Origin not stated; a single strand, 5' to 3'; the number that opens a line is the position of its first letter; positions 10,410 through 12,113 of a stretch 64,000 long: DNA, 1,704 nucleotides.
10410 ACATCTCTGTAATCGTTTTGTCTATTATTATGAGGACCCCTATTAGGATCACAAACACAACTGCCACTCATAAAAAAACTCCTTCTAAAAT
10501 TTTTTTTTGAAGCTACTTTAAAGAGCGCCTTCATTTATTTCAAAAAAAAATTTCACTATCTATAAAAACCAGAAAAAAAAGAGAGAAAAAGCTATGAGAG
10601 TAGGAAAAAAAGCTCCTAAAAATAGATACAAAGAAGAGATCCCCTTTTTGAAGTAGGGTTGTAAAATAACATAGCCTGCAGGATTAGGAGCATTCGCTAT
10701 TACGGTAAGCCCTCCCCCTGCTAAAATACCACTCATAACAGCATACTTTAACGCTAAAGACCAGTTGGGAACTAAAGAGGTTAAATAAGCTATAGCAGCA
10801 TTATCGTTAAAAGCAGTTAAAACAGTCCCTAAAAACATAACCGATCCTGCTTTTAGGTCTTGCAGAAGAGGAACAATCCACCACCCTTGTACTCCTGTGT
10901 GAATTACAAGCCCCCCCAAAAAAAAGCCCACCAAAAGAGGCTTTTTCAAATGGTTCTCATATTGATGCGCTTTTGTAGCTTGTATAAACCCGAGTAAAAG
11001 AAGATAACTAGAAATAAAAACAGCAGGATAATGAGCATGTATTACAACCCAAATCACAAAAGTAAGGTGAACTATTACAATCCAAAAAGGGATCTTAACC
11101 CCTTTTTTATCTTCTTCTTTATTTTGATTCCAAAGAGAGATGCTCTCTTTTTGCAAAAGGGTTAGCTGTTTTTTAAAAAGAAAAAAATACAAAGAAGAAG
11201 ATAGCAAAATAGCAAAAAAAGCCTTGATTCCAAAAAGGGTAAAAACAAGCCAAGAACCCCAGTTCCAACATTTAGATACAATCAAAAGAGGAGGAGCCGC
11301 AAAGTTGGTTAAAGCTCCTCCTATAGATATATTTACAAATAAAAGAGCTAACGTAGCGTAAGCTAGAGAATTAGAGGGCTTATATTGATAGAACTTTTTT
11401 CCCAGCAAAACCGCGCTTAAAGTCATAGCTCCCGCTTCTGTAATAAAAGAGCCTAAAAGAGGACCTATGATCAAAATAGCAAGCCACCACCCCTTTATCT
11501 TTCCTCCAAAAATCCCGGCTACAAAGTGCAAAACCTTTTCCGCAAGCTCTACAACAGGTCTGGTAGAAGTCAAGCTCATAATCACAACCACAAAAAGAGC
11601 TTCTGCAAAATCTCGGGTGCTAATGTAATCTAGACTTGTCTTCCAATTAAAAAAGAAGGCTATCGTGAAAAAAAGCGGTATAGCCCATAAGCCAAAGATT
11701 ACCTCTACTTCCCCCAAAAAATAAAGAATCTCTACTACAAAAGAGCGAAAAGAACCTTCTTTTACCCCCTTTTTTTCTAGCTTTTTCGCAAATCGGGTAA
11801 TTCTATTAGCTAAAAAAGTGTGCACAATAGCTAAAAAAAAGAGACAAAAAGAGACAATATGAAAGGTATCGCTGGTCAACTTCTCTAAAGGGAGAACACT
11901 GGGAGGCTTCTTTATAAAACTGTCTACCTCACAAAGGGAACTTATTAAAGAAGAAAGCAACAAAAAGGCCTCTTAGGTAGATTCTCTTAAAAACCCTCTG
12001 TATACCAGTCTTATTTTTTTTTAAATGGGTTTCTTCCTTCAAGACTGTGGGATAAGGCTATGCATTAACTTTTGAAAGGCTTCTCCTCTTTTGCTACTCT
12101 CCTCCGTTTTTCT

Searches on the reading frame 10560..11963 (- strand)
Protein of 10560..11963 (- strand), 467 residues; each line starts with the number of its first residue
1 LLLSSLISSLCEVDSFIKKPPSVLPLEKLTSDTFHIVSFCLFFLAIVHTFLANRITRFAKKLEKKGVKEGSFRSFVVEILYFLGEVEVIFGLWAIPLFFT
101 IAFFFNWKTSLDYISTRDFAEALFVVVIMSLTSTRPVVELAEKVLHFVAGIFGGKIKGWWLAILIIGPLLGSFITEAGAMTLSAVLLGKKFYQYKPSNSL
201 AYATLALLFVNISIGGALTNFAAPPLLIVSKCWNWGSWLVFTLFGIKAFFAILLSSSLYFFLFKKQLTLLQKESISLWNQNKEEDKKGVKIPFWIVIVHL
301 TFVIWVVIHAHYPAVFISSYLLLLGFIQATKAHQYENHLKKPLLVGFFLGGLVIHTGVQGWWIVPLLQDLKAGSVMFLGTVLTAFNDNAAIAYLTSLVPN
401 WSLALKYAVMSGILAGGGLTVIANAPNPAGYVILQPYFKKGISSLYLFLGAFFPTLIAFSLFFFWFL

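Call 52: search_protein_families(library=pfam, proteins=[window:10560-11963:-], max_evalue=0.00001)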
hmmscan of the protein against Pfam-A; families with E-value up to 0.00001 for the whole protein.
window:10560-11963:- (467 aa): 1 family
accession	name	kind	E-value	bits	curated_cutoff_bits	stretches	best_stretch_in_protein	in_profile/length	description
PF07399.17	Na_H_antiport_3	-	2.7e-144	481.6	25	1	34-464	2-418/419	Putative Na+/H+ antiporter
